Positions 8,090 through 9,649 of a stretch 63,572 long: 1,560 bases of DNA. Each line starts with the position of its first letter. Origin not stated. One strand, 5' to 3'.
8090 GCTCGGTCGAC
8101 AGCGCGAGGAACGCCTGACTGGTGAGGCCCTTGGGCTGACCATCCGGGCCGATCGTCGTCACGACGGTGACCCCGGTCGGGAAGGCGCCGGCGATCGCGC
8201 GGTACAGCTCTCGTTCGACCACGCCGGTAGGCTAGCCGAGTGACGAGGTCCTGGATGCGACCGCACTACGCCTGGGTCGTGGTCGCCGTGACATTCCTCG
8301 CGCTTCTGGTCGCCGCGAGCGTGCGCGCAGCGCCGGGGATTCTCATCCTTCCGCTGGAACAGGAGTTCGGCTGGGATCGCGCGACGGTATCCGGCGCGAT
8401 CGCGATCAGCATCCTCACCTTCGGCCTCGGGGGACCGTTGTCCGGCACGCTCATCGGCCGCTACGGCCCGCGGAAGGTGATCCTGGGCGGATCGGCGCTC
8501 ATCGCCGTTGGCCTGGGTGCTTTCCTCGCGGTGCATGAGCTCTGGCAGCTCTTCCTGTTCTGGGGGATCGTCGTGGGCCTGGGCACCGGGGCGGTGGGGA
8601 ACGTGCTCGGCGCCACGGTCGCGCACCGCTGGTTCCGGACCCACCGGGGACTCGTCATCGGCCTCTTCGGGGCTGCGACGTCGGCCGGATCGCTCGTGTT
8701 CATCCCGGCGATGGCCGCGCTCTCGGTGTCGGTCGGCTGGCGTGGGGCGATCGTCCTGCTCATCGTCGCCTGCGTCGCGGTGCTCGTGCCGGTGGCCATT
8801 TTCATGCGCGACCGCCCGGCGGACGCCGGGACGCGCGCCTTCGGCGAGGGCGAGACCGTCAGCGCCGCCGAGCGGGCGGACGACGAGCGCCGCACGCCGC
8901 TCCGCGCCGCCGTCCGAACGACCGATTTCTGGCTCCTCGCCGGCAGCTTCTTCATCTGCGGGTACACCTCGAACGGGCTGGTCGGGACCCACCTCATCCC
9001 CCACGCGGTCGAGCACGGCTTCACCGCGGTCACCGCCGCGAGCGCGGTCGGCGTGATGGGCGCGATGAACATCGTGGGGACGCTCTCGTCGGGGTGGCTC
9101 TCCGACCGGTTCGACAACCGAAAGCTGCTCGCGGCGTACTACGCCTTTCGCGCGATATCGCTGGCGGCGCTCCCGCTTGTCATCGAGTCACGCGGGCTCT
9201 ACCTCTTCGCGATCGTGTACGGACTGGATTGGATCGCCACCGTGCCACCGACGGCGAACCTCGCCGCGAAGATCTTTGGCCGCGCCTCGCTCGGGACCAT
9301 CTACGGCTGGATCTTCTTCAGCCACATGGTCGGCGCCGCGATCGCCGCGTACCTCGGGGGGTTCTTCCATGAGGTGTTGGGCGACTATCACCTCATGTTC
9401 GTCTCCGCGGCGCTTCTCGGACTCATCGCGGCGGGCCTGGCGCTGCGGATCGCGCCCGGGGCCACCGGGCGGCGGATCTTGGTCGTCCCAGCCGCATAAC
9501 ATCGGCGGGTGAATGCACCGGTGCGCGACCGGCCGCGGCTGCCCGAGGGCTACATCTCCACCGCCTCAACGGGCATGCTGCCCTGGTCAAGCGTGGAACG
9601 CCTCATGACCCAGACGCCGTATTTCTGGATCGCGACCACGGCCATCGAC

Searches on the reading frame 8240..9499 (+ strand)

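Call 81: search_protein_families(library=pfam, proteins=[window:8240-9499:+], max_evalue=0.00001)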
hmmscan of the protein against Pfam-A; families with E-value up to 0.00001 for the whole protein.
window:8240-9499:+ (419 aa): 1 family
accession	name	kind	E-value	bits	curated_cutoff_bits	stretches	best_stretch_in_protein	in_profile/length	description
PF07690.21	MFS_1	-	1.5e-44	152.8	33.4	1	19-360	2-337/347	Major Facilitator Superfamily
